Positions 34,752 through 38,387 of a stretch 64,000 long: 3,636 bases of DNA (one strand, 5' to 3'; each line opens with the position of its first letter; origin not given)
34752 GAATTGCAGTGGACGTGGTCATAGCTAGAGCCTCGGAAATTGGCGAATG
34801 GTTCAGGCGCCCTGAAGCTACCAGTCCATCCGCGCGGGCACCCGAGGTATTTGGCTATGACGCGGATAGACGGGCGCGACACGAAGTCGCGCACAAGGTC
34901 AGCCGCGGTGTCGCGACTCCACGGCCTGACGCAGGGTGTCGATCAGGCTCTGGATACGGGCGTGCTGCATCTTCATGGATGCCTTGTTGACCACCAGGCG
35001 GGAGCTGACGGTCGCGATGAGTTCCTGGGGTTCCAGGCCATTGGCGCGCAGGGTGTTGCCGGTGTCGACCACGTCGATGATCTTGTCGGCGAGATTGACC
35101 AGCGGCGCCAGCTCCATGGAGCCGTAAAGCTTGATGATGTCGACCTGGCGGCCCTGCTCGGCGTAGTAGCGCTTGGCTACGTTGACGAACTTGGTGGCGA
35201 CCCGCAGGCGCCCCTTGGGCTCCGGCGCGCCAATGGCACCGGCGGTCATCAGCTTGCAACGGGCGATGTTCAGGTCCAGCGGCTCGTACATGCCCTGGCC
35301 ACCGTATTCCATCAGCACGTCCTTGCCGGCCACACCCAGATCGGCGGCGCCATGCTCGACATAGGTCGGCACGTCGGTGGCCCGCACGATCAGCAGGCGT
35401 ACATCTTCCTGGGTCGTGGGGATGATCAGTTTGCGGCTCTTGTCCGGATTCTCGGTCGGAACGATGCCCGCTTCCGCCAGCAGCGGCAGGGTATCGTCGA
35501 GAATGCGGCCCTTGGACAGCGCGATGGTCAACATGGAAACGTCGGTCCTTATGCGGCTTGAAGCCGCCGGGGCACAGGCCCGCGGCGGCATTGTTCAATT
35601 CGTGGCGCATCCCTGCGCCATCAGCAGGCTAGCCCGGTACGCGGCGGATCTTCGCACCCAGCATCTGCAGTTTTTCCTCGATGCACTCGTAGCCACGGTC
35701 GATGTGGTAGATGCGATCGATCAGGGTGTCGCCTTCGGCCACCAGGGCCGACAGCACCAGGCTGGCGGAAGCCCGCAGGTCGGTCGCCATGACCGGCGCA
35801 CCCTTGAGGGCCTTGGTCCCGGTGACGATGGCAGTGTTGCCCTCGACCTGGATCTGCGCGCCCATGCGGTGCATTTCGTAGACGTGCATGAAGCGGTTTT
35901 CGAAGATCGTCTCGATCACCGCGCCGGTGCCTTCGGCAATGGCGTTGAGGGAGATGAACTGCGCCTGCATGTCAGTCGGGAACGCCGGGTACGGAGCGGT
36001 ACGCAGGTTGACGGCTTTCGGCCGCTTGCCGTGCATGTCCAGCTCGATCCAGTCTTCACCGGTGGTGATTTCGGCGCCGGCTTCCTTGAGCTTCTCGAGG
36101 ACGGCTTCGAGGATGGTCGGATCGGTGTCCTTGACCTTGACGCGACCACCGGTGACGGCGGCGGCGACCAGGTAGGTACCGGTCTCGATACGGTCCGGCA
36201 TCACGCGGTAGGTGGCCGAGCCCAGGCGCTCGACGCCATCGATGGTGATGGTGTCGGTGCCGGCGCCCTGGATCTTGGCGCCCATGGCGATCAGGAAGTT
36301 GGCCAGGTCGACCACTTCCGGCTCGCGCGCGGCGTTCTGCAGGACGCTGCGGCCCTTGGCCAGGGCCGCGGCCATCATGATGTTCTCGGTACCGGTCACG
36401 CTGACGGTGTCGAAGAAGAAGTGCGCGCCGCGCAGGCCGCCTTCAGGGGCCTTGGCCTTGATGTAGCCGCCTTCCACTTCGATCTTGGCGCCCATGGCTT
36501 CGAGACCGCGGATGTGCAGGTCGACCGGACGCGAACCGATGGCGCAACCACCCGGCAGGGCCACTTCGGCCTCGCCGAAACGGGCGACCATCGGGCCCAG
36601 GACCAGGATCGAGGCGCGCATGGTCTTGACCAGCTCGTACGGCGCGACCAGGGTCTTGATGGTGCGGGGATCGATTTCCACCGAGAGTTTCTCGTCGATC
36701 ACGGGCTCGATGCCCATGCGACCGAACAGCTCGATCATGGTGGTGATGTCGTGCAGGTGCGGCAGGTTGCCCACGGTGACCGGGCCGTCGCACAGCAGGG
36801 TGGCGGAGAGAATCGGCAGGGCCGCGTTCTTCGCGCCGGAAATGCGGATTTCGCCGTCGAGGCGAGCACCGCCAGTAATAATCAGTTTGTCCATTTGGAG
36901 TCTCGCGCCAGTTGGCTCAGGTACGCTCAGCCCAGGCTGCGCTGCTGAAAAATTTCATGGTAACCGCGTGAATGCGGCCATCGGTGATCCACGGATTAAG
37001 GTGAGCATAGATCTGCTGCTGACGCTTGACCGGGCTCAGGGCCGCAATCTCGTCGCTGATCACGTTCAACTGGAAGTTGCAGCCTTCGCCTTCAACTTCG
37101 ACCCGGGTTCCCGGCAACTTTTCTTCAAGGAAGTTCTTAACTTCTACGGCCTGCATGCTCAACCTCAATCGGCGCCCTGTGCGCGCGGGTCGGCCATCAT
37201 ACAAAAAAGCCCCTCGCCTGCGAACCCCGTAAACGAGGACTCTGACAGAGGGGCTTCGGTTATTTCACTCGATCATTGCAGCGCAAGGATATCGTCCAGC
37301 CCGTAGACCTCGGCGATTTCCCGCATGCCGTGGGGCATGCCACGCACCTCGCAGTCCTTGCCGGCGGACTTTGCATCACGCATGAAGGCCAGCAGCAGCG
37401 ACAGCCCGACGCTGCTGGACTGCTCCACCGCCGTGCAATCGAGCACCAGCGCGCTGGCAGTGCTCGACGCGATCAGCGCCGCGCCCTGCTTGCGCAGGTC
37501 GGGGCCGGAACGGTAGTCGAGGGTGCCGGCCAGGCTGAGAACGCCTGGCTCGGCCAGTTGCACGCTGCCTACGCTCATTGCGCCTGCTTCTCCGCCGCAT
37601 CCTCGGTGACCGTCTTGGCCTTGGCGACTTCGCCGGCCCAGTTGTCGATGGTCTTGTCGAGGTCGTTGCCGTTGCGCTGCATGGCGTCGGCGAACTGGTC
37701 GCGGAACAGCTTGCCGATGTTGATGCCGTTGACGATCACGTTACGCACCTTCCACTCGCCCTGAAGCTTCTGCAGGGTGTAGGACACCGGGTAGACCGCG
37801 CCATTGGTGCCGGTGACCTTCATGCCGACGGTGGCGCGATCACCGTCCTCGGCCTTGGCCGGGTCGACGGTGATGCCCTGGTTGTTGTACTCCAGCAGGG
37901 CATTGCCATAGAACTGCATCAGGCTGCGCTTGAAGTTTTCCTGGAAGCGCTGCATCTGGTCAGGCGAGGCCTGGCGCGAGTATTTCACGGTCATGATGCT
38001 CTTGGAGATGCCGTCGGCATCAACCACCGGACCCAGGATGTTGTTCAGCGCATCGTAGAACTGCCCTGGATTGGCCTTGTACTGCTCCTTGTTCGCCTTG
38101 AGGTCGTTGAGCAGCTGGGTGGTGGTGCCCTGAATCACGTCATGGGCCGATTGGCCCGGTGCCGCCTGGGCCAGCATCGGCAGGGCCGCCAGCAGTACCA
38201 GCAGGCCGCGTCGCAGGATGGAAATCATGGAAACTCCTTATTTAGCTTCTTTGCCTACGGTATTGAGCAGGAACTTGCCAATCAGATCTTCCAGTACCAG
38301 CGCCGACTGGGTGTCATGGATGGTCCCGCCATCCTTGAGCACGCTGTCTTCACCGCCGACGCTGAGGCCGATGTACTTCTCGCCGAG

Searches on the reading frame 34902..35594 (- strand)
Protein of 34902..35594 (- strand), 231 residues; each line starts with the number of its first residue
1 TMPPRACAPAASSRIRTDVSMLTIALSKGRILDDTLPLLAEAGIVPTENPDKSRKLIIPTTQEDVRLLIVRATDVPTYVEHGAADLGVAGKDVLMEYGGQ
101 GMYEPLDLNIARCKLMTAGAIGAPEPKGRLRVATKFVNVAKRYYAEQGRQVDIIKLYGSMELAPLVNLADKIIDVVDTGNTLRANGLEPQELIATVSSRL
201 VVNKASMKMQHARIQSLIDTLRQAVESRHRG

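Call 93: search_protein_families(library=pfam, proteins=[window:34902-35594:-], max_evalue=0.001)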
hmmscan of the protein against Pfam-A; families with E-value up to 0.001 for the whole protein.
window:34902-35594:- (231 aa): 1 family
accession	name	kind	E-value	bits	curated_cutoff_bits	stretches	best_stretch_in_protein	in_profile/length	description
PF01634.23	HisG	-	6.1e-51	172.9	25.5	1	71-222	1-157/158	ATP phosphoribosyltransferase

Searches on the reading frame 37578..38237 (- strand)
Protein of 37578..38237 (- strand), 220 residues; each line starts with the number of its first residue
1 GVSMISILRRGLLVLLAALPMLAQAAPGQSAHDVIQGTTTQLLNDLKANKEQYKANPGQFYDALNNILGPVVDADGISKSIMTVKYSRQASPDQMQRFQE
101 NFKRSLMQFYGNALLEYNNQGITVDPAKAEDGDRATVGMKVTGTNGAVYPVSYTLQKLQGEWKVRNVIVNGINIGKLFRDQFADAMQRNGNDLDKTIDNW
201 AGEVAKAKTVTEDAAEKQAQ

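Call 93: search_protein_families(library=pfam, proteins=[window:37578-38237:-], max_evalue=0.001)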
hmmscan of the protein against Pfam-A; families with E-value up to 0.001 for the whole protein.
window:37578-38237:- (220 aa): 1 family
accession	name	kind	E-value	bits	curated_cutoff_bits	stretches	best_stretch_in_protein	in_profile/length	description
PF05494.18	MlaC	-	5.6e-44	150.3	26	1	38-201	3-165/166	MlaC protein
